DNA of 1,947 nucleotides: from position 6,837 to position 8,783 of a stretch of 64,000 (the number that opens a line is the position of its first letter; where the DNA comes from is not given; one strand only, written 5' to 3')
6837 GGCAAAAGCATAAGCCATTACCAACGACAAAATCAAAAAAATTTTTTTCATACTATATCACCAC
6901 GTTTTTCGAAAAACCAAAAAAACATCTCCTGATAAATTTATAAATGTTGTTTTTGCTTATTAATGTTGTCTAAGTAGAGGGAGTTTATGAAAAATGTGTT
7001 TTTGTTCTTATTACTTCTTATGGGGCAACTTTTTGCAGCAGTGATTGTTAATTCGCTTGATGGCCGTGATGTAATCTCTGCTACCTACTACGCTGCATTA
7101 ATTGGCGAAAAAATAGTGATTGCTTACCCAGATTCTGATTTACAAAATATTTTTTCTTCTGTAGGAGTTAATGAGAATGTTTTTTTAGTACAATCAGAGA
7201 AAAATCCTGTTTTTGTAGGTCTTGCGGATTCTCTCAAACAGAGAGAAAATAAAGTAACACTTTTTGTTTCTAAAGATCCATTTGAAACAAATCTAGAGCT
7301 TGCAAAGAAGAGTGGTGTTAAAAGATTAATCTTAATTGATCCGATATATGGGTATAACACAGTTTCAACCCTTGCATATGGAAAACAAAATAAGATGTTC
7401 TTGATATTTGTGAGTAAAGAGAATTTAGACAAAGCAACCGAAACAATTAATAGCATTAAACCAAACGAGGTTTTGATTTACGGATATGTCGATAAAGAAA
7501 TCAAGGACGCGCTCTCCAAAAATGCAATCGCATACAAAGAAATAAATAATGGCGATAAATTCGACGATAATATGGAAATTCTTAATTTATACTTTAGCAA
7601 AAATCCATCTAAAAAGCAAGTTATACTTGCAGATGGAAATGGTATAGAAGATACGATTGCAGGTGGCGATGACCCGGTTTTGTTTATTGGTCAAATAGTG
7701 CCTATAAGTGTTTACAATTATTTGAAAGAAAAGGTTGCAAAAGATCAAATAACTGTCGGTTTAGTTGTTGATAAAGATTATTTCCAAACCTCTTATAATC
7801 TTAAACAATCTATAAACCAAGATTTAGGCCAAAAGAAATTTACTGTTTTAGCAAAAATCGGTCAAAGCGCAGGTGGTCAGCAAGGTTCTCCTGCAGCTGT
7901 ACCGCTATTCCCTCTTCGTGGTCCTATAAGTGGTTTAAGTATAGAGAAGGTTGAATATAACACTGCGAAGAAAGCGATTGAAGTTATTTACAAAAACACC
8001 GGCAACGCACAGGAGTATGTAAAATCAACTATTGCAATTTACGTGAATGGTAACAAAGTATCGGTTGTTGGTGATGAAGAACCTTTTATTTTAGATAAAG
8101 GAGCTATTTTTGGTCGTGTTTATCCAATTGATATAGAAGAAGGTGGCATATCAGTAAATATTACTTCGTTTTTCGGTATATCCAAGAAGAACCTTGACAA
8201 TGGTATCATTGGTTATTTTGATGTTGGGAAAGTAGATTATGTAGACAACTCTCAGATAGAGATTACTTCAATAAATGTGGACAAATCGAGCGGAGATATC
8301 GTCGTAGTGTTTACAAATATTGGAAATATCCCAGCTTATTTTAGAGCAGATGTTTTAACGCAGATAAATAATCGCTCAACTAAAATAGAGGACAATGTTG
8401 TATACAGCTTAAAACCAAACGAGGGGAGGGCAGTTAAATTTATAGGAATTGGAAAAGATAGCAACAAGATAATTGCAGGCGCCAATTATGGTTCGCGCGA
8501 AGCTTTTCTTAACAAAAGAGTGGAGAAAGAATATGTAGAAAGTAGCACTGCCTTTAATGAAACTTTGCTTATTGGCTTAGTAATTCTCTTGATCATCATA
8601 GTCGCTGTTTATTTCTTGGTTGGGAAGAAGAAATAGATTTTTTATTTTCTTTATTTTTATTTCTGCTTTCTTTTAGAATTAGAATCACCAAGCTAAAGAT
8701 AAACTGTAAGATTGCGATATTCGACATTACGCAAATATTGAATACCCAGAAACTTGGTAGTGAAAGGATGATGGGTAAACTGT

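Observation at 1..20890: A ~21 kb island encoding ten secreted or membrane-anchored proteins assembled from a shared set of shuffled modules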

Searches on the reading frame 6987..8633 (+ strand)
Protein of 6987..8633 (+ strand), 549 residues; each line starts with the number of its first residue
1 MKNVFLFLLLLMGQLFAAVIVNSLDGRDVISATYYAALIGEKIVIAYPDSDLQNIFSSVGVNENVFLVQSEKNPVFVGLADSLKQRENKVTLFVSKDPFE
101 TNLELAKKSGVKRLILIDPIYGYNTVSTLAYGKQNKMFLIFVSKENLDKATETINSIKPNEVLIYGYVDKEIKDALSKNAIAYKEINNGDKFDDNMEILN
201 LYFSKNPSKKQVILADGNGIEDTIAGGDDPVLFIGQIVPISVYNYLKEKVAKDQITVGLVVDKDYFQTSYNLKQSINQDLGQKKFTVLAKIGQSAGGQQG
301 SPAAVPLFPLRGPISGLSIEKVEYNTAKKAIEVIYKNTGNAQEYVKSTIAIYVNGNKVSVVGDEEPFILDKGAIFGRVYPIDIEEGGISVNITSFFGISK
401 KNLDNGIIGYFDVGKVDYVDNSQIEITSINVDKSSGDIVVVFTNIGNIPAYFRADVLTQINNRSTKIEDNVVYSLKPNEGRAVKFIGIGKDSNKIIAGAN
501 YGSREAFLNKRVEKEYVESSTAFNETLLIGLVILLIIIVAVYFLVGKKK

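Call 5: search_protein_families(library=pfam, proteins=[window:6987-8633:+], max_evalue=0.01)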
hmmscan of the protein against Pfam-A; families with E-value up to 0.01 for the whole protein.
window:6987-8633:+ (549 aa): 1 family
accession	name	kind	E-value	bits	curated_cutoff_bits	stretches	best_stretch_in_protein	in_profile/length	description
PF10126.14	Nit_Regul_Hom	-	0.0018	18.7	23.8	0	244-289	56-97/107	Uncharacterized protein, homolog of nitrogen regulatory protein PII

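Call 17: search_protein_families(library=ncbifam, proteins=[window:6987-8633:+], max_evalue=0.1)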
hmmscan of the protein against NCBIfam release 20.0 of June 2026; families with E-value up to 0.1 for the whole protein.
window:6987-8633:+ (549 aa): 0 families

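Call 43: search_solved_structures(query=window:6987-8633:+, max_evalue=1)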
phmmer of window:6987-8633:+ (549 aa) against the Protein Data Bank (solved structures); distinct sequences matched with E-value up to 1: 2.
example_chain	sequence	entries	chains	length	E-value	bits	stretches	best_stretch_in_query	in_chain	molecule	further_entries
7dco_X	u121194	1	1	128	0.21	13.6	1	398-448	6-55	SX2_G0027210.mRNA.1.CDS.1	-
5gm6_V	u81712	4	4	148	0.24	13.3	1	398-448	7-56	U2 snRNP component IST3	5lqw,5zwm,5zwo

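Call 46: find_homologous_proteins(query=window:6987-8633:+, max_evalue=0.001)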
Query window:6987-8633:+ (549 aa): 49 proteins with E <= 0.001 among 8000 candidates.
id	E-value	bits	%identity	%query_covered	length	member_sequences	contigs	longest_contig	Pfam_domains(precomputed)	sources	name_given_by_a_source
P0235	0.0e+0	1157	98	100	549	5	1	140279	-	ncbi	ncbi:MAG: hypothetical protein QW255_01635 [Candidatus Bilamarchaeaceae archaeon]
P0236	1.9e-186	639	56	95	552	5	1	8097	-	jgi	-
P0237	1.9e-185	636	57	92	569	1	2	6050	-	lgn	-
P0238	7.6e-177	607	51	97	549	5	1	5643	-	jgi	-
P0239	8.0e-174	597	51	93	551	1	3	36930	-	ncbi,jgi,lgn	-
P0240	1.9e-171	589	51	93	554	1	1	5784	-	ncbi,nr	ncbi:MAG: hypothetical protein NTY83_02315 [Candidatus Micrarchaeota archaeon]|nr:hypothetical prote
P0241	8.3e-171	587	49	97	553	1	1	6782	-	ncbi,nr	ncbi:hypothetical protein H0O02_00420 [Candidatus Micrarchaeota archaeon]|nr:hypothetical protein [C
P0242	2.7e-170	586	49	97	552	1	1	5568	-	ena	-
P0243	8.2e-170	584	51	91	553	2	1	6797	-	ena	-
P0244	1.8e-169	583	50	92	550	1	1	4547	-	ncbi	-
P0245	8.4e-168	577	51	97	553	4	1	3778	-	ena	-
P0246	9.9e-168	577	51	92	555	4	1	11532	-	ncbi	ncbi:MAG: hypothetical protein QW171_04750 [Candidatus Bilamarchaeaceae archaeon]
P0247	2.1e-167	576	49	98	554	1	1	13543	-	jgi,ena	-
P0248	7.7e-167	574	51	92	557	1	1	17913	-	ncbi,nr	ncbi:MAG: hypothetical protein N3G76_01605 [Candidatus Micrarchaeota archaeon]|nr:hypothetical prote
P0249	9.7e-167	574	49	97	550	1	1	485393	-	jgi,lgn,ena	-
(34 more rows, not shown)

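Call 60: predict_structure(alignment_id=A2)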
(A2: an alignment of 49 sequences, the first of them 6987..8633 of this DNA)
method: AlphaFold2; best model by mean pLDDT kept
length: 549 residues; sequences in the alignment: 49
mean_pLDDT: 89.4   pTM: 0.77
mean pLDDT of the five models: 89.4, 89.1, 89.0, 88.5, 88.4
residues with pLDDT >= 90: 363; 70-90: 147; 50-70: 29; < 50: 10
segments of 3 or more residues with pLDDT < 50: 520-524
pLDDT, mean of each block of 10 residues (from residue 1): 66 66 96 96 90 85 94 94 94 97 97 95 93 97 90 94 91 79 86 95 97 94 94 91 97 97 93 98 96 59 81 91 95 95 94 96 92 91 92 92 89 91 94 85 96 88 73 94 82 87 92 82 65 93 70
secondary structure, 60 per line:
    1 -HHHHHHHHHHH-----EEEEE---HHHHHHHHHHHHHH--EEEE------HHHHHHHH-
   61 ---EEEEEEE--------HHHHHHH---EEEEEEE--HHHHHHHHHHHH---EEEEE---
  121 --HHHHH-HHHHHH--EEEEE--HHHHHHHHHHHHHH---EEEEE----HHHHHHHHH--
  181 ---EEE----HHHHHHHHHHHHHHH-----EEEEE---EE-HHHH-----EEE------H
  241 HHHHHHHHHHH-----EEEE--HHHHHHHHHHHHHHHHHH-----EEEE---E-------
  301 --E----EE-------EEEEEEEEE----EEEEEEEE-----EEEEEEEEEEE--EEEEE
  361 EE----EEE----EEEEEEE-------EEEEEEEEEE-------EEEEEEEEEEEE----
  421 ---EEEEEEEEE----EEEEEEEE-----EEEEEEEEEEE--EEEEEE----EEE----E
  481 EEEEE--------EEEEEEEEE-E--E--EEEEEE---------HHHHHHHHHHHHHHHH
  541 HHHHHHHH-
elements in order: H2-12 E18-22 H26-39 E42-45 H52-59 E64-70 H79-85 E89-95 H98-109 E113-117 H123-127 H129-134 E137-141 H144-157 E161-165 H170-178 E184-186 H191-205 E211-215 H222-225 E231-233 H240-251 E257-260 H263-280 E286-289 E317-325 E330-337 E343-353 E356-362 E367-369 E374-380 E388-397 E405-416 E424-432 E437-444 E450-460 E463-468 E473-475 E480-485 E494-502 E510-515 H525-548

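Call 62: fold_search(model_id=the predicted structure, library=pdb)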
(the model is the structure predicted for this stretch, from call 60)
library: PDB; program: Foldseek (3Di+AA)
matches with E <= 10: 1770; with E <= 0.001: 275
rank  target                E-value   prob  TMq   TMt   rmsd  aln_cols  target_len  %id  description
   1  8oxy_A                3.8e-09  1.00  0.13  0.11  19.3       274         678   13  Transglutaminase 3 without calcium in complex with DH patient-derived Fab DH63-B02 (released 2023-10-18)
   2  5mhm_B                1.5e-08  1.00  0.14  0.12  17.9       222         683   14  FXIIIa in complex with the inhibitor ZED1630 (released 2017-12-20)
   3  6a8p_A                1.9e-08  1.00  0.15  0.12  20.4       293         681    9  Transglutaminase 2 mutant G224V in complex with GTP (released 2018-09-26)
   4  1f13_A                2.2e-08  1.00  0.14  0.11  17.4       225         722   12  RECOMBINANT HUMAN CELLULAR COAGULATION FACTOR XIII (released 1998-08-12)
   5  1nug_B                2.3e-08  1.00  0.14  0.11  19.5       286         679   12  Role of Calcium Ions in the Activation and Activity of the Transglutaminase 3 Enzyme (2 calciums, 1 Mg, inactive form) (released 2003-04-22)
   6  1ggt_B                2.4e-08  1.00  0.15  0.12  17.2       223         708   12  THREE-DIMENSIONAL STRUCTURE OF A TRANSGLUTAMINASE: HUMAN BLOOD COAGULATION FACTOR XIII (released 1995-07-31)
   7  8oxw_A                2.4e-08  1.00  0.14  0.12  19.4       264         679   14  Transglutaminase 3 in complex with DH patient-derived Fab DH63-B02 (released 2023-10-18)
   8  4kty_A                2.9e-08  1.00  0.15  0.12  17.5       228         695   11  Fibrin-stabilizing factor with a bound ligand (released 2013-12-04)
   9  9gy2_A                2.9e-08  1.00  0.12  0.10  16.4       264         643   13  Non-Hemolytic Phospholipase C (PLC N) (released 2025-10-15)
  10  5mhn_B                3.1e-08  1.00  0.15  0.12  17.6       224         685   12  FXIIIa in complex with the inhibitor ZED2360 (released 2017-12-20)
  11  6a8p_C                3.2e-08  1.00  0.15  0.12  17.6       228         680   10  Transglutaminase 2 mutant G224V in complex with GTP (released 2018-09-26)
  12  8cmt_A                3.2e-08  1.00  0.14  0.11  17.9       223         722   12  Structure of the plasma coagulation Factor XIII A2B2 heterotetrameric complex. (released 2024-09-11)
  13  8csw                  3.8e-08  1.00  0.14  0.12  18.9       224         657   12  Local refinement of protein 4.2 in Class 2 of erythrocyte ankyrin-1 complex (released 2022-07-20)
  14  8oxv_A                4.1e-08  1.00  0.14  0.12  19.2       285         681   13  Transglutaminase 3 zymogen in complex with DH patient-derived Fab DH63-B02 (released 2023-10-18)
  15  5mhl_B                4.3e-08  1.00  0.15  0.12  17.6       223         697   12  FXIIIa in complex with the inhibitor Mi0621 (released 2017-12-20)
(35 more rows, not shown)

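Call 63: search_protein_families(library=pfam, alignment_id=A2, max_evalue=0.1)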
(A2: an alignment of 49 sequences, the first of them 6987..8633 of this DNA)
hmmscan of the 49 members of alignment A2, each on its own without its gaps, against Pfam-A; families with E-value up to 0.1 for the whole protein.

A. member 1, window:6987-8633:+ (549 aa): 1 family
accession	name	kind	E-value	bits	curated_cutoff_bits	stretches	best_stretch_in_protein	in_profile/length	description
PF10126.14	Nit_Regul_Hom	-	0.0018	18.7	23.8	0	244-289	56-97/107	Uncharacterized protein, homolog of nitrogen regulatory protein PII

B. families by the number of members that match (of 49 scanned): 30 families (the first 25 are shown)
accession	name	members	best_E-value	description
PF13619.11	KTSC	23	3.3e-05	KTSC domain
PF04122.17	CW_binding_2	7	0.0017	Cell wall binding domain 2 (CWB2)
PF07705.17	CARDB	4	4.8e-06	CARDB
PF10517.14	DM13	4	0.0027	Electron transfer DM13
PF10126.14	Nit_Regul_Hom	3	0.0018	Uncharacterized protein, homolog of nitrogen regulatory protein PII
PF13240.11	Zn_Ribbon_1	2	0.001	zinc-ribbon domain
PF20251.4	Big_14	2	0.0014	Bacterial Ig-like domain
PF12773.13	DZR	2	0.014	Double zinc ribbon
PF05545.16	FixQ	2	0.031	Cbb3-type cytochrome oxidase component FixQ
PF03168.19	LEA_2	2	0.052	Late embryogenesis abundant protein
PF06024.17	Orf78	2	0.06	Orf78 (ac78)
PF23839.1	DUF7209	1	0.0019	Family of unknown function (DUF7209)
PF17019.10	DUF5096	1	0.009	Domain of unknown function (DUF5096)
PF12137.13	RapA_C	1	0.013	RNA polymerase recycling family C-terminal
PF07282.18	Cas12f1-like_TNB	1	0.015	Cas12f1-like, TNB domain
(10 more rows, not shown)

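Call 64: search_solved_structures(query=A2, max_evalue=10, show_alignments=2)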
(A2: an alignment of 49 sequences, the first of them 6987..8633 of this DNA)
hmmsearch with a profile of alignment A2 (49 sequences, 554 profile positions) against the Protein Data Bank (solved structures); distinct sequences matched with E-value up to 10: 2.
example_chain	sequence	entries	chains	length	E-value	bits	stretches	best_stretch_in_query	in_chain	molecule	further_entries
2lrh_A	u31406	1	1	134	0.14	13.9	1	63-118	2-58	De novo designed protein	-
2lci_A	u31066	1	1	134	0.26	13.1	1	66-118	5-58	Protein OR36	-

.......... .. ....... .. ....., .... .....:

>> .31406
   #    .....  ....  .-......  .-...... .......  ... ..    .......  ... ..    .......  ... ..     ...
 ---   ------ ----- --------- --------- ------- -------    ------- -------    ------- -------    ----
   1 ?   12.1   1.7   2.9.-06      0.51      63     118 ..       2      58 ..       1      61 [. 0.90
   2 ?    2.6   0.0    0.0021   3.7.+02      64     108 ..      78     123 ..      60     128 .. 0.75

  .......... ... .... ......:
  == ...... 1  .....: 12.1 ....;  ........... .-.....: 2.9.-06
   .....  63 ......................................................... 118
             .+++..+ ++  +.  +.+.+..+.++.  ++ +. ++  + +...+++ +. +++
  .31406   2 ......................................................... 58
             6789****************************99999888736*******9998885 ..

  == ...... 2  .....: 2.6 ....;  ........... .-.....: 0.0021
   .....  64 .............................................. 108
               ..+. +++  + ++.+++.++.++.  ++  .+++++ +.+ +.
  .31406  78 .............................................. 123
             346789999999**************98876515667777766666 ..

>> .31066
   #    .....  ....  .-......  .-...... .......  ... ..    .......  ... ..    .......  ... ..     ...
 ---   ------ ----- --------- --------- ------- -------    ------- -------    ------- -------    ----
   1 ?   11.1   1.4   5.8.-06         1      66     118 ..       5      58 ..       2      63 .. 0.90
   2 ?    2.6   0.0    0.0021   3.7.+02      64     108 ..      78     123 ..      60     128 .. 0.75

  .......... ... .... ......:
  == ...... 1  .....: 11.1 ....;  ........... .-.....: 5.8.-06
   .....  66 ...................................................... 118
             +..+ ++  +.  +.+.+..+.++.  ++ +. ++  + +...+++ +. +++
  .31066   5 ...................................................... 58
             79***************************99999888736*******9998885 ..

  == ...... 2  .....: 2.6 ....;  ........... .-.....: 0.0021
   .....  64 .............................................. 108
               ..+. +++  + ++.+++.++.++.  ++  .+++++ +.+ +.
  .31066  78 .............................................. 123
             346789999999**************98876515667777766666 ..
